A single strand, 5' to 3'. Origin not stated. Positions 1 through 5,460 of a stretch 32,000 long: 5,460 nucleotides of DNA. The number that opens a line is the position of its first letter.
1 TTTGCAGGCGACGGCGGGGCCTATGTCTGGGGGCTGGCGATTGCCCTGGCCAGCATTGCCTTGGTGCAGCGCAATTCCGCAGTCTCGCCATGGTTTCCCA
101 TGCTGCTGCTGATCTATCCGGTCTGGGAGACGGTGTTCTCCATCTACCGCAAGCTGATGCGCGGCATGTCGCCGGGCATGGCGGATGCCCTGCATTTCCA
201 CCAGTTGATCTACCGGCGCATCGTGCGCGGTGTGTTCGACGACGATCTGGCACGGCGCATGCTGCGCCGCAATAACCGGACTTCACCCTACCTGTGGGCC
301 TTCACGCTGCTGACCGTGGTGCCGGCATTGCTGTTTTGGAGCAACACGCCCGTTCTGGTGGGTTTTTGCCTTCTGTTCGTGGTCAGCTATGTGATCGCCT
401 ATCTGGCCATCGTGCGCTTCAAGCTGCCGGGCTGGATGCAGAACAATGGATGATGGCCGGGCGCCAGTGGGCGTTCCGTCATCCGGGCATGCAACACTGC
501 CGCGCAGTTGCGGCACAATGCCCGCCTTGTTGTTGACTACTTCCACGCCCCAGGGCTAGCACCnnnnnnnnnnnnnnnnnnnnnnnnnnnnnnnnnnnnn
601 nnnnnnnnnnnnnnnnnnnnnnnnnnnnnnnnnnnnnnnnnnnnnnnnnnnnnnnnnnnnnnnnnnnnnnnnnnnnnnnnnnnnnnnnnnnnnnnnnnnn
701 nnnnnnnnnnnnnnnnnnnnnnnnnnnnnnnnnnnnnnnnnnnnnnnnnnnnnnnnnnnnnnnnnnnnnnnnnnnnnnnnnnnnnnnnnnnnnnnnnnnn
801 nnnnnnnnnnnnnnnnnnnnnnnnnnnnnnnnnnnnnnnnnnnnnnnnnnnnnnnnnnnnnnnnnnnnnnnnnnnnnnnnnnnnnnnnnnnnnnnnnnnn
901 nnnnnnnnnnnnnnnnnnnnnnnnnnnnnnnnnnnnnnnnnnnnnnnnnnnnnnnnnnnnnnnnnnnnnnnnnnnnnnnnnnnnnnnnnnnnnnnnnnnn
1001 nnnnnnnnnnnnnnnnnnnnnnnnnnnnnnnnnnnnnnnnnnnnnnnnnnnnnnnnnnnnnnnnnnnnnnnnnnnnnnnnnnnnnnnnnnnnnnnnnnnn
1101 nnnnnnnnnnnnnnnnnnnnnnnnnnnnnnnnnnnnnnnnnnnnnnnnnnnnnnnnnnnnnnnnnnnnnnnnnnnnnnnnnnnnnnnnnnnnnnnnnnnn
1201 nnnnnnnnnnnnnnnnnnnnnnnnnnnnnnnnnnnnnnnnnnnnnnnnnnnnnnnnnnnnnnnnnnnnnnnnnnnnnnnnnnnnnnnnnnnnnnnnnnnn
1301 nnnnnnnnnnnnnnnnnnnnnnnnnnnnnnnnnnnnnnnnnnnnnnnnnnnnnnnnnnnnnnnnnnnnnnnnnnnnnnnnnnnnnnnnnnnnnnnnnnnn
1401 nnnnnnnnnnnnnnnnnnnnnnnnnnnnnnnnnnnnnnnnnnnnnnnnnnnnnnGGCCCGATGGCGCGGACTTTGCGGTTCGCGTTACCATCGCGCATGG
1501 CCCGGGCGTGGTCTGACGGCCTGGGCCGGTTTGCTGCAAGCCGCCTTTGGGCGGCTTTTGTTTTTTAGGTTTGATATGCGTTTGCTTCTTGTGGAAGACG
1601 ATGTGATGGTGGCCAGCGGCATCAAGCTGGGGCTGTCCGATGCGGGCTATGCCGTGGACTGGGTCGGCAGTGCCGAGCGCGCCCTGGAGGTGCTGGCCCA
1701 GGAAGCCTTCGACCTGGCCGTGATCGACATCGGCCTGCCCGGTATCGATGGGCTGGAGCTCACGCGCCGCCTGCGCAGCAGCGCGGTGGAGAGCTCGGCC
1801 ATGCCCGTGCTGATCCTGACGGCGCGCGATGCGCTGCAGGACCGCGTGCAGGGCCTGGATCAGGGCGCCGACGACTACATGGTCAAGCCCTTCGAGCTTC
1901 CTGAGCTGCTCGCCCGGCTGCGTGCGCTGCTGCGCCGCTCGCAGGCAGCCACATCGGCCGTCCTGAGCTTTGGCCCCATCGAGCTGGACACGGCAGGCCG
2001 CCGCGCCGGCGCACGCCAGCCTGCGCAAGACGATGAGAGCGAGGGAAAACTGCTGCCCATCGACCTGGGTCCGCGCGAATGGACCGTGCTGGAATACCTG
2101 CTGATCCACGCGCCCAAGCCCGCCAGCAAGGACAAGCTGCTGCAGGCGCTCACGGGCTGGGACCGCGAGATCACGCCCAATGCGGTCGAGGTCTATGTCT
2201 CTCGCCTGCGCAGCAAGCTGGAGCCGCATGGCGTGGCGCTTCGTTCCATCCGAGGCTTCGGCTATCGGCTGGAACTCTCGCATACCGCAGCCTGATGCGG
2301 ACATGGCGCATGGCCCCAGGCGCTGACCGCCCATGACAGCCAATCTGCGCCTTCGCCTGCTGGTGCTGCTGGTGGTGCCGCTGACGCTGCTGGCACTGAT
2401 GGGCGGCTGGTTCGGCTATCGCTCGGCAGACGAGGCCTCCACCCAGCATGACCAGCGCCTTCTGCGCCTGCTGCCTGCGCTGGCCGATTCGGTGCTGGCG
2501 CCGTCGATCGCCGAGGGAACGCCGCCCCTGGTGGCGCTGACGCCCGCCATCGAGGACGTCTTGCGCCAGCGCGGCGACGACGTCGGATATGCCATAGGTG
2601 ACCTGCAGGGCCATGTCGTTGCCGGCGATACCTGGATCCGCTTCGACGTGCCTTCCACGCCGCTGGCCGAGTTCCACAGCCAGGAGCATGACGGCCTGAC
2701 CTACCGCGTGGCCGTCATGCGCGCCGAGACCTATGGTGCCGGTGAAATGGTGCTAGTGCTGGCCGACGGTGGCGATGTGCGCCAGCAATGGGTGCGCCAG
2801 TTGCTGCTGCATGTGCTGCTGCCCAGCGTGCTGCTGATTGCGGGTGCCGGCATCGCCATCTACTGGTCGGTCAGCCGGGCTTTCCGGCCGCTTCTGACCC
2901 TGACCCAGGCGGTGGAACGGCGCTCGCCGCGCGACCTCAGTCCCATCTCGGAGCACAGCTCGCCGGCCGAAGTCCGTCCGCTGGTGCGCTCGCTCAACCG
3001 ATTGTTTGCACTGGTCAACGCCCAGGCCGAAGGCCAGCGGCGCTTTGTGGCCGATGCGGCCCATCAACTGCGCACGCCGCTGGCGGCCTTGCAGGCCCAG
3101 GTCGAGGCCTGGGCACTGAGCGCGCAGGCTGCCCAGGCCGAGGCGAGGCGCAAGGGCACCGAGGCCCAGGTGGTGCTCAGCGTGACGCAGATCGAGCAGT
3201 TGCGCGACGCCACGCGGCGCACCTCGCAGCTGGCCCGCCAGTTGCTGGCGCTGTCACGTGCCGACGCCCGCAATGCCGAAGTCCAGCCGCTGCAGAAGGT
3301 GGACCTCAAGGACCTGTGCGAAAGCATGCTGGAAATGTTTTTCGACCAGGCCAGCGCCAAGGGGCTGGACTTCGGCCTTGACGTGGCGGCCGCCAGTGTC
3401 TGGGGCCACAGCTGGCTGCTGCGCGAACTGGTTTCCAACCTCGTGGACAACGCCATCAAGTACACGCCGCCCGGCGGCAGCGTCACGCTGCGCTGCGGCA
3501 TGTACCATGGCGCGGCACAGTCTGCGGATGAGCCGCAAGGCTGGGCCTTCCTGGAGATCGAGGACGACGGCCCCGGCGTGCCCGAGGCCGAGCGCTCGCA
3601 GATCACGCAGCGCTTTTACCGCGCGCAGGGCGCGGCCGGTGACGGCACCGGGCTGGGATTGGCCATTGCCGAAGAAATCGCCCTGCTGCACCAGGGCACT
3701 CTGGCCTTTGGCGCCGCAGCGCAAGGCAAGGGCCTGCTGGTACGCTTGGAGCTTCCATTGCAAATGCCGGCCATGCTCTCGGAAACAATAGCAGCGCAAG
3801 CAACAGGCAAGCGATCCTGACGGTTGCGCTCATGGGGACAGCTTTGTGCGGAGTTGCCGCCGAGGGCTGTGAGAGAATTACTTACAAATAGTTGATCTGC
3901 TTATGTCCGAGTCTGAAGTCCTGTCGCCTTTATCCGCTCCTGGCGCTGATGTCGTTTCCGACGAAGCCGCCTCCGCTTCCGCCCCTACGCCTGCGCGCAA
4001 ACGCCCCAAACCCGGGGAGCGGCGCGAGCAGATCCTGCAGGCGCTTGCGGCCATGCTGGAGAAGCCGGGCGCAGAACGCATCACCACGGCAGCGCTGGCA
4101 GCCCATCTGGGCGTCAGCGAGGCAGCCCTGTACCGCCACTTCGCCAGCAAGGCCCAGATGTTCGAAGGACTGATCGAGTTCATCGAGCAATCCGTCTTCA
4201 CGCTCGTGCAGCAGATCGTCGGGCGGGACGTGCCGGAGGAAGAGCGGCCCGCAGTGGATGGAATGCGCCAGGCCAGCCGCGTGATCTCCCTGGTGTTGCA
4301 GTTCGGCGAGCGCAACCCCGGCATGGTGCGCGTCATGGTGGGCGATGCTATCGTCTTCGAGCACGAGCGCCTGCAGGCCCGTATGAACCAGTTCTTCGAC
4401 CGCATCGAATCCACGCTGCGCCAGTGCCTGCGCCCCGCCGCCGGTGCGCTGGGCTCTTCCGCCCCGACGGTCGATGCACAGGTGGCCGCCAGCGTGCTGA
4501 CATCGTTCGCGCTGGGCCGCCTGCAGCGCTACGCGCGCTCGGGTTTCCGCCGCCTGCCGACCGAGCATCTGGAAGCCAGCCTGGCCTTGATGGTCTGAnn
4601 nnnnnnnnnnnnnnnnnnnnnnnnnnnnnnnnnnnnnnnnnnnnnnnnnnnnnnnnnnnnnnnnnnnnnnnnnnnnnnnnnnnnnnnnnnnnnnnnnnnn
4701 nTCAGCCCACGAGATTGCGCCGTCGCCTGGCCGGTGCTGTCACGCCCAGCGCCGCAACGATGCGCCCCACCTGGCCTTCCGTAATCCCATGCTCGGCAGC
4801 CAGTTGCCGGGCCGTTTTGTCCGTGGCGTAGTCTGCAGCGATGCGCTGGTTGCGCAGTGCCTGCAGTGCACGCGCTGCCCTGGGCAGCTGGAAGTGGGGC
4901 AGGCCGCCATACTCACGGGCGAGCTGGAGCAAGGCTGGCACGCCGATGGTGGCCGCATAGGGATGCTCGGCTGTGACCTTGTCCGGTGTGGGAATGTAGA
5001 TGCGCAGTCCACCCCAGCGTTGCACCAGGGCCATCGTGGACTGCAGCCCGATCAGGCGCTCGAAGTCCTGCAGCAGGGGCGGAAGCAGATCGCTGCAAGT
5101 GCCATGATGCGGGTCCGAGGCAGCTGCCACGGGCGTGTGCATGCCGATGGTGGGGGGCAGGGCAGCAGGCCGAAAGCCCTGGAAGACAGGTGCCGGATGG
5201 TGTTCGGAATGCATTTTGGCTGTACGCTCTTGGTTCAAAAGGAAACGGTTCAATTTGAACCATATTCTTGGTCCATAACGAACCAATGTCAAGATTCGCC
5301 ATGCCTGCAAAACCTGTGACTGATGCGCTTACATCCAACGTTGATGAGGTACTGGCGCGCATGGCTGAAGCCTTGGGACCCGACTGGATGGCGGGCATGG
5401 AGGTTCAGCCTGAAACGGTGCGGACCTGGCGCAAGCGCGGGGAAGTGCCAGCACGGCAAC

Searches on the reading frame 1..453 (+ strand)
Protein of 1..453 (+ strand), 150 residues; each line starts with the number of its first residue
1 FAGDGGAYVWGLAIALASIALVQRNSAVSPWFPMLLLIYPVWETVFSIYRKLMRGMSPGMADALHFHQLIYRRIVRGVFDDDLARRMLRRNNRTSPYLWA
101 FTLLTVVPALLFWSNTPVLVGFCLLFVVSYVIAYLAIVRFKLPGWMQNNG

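Call 7: search_protein_families(library=phrogs, max_evalue=0.01, proteins=[window:1-453:+])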
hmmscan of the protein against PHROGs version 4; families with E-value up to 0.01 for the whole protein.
window:1-453:+ (150 aa): 0 families

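Call 11: search_protein_families(library=pfam, max_evalue=0.01, proteins=[window:1-453:+])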
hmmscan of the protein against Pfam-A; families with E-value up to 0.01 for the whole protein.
window:1-453:+ (150 aa): 1 family
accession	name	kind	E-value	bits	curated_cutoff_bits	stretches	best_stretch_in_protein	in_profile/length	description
PF14351.11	DUF4401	-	0.0026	17.7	30.4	1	9-132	170-255/307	Domain of unknown function (DUF4401)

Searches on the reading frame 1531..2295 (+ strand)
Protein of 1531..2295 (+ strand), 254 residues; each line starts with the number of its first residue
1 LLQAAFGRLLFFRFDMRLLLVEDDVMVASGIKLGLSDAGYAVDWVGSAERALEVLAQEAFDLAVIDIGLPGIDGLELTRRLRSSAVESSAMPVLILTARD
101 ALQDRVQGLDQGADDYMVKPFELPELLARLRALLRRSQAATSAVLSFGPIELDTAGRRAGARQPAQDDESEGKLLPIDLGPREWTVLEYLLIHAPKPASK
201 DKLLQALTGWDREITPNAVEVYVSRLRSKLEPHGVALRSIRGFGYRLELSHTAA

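Call 7: search_protein_families(library=phrogs, max_evalue=0.01, proteins=[window:1531-2295:+])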
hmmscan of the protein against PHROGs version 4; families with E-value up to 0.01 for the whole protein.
window:1531-2295:+ (254 aa): 6 families
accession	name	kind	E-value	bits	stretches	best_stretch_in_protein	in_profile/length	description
phrog_731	-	unknown function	1.8e-54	185.5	1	16-248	2-225/227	-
phrog_5982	-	unknown function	2.5e-20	73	1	16-142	869-993/1030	-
phrog_20458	-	unknown function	6.7e-16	58.7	1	16-136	698-819/829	-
phrog_37855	-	unknown function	9.1e-08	32.4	1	49-158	41-151/278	-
phrog_8810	-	unknown function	1.2e-05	26.1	1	18-138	3-124/245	-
phrog_18358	-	unknown function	2.6e-05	23.5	1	15-83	671-740/904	-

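Call 11: search_protein_families(library=pfam, max_evalue=0.01, proteins=[window:1531-2295:+])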
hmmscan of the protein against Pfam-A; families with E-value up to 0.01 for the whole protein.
window:1531-2295:+ (254 aa): 3 families
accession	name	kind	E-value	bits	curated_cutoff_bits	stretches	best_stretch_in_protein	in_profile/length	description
PF00072.30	Response_reg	-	2.8e-27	95.5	30.2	1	19-130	2-110/111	Response regulator receiver domain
PF00486.34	Trans_reg_C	-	2.9e-18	66.1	26.2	1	176-247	3-77/77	Transcriptional regulatory protein, C terminal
PF23198.2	PDE8A_N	-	0.00041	20.7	29.6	1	29-101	24-97/147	PDE8A-like, N-terminal domain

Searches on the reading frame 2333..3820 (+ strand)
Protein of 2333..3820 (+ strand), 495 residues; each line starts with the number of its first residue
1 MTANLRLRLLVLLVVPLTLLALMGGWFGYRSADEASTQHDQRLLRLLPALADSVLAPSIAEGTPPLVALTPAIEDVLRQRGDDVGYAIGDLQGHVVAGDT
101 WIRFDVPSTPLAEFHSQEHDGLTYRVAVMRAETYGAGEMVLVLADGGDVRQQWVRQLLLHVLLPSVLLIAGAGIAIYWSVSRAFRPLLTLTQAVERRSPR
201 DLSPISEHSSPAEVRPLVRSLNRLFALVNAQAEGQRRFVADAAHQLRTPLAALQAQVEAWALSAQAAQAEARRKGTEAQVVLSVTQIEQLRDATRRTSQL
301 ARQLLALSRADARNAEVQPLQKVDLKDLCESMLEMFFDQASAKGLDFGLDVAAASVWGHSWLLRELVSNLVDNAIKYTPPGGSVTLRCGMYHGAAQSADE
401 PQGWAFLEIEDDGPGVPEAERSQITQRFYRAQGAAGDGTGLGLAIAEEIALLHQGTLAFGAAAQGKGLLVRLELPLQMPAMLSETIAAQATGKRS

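Call 7: search_protein_families(library=phrogs, max_evalue=0.01, proteins=[window:2333-3820:+])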
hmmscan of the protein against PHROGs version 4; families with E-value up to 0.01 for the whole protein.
window:2333-3820:+ (495 aa): 4 families
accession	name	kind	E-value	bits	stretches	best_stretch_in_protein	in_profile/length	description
phrog_857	-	unknown function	6.2e-52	178.4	1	156-477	161-461/468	-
phrog_10912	-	other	3.3e-30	105.8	1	231-477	736-962/970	kinase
phrog_20458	-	unknown function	5.3e-14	52.4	1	235-479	445-674/829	-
phrog_20778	-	unknown function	5.5e-10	39.1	1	233-475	452-671/675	-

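Call 11: search_protein_families(library=pfam, max_evalue=0.01, proteins=[window:2333-3820:+])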
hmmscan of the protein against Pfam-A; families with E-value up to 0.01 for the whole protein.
window:2333-3820:+ (495 aa): 4 families
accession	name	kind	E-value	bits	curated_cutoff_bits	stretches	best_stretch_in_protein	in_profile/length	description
PF02518.31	HATPase_c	-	1.4e-21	77.5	26.4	1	362-477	5-110/111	Histidine kinase-, DNA gyrase B-, and HSP90-like ATPase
PF08521.16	2CSK_N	-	2.3e-19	70.3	23.2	1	17-157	1-140/140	Two-component sensor kinase N-terminal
PF00512.31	HisKA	-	4e-09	36.8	26.9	1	235-312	2-65/66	His Kinase A (phospho-acceptor) domain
PF00672.30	HAMP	-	0.0005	20.8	25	1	182-225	5-48/53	HAMP domain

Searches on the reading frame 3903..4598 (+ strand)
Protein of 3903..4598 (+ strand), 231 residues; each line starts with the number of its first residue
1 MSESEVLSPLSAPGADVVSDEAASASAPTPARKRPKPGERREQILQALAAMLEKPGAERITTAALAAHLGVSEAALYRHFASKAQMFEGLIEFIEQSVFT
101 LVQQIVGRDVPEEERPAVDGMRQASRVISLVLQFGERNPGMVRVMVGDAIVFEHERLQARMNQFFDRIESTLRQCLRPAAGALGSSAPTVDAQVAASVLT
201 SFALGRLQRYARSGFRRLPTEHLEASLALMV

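Call 7: search_protein_families(library=phrogs, max_evalue=0.01, proteins=[window:3903-4598:+])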
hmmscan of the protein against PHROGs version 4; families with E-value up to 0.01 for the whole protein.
window:3903-4598:+ (231 aa): 3 families
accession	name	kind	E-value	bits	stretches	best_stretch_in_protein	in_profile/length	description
phrog_8723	-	unknown function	1.4e-07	32.4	1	30-106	16-93/251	-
phrog_14982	-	unknown function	8e-07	30.2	1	40-104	10-74/182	-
phrog_25642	-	unknown function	0.0079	16.5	0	41-94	10-63/205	-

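Call 11: search_protein_families(library=pfam, max_evalue=0.01, proteins=[window:3903-4598:+])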
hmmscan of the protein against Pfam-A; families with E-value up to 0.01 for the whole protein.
window:3903-4598:+ (231 aa): 6 families
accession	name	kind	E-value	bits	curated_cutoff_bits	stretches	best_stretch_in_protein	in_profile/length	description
PF22276.1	SlmA-like_C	-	1.2e-27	96.7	27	1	125-230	8-112/117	Tetracyclin repressor-like, C-terminal domain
PF00440.29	TetR_N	-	1.5e-11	44.3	24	1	44-88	1-45/47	Bacterial regulatory proteins, tetR family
PF19998.4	fvmX1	-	0.0024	17.5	27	1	16-78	102-163/269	FtsH ternary system domain X1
PF13977.11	TetR_C_6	-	0.0027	18.3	27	1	153-225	35-104/115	BetI-type transcriptional repressor, C-terminal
PF17918.6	TetR_C_15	-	0.0033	18.5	26.8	0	125-202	7-81/108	Tetracyclin repressor-like, C-terminal domain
PF08279.18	HTH_11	-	0.006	16.9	25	0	50-81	7-37/55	HTH domain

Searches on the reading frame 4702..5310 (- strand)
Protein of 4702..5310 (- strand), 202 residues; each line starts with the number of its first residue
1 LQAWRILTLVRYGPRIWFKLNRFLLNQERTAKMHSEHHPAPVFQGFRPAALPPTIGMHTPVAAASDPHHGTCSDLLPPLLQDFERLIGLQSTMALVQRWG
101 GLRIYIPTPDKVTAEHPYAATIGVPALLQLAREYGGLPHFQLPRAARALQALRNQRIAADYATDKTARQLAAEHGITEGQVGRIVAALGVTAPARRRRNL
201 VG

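Call 25: search_protein_families(library=ncbifam, max_evalue=0.01, proteins=[window:4702-5310:-])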
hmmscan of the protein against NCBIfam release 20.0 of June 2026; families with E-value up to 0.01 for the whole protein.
window:4702-5310:- (202 aa): 1 family
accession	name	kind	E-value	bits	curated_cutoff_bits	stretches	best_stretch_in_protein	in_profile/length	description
NF040785.1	CD3324_fam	subfamily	0.0095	16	65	0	146-185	43-82/82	CD3324 family protein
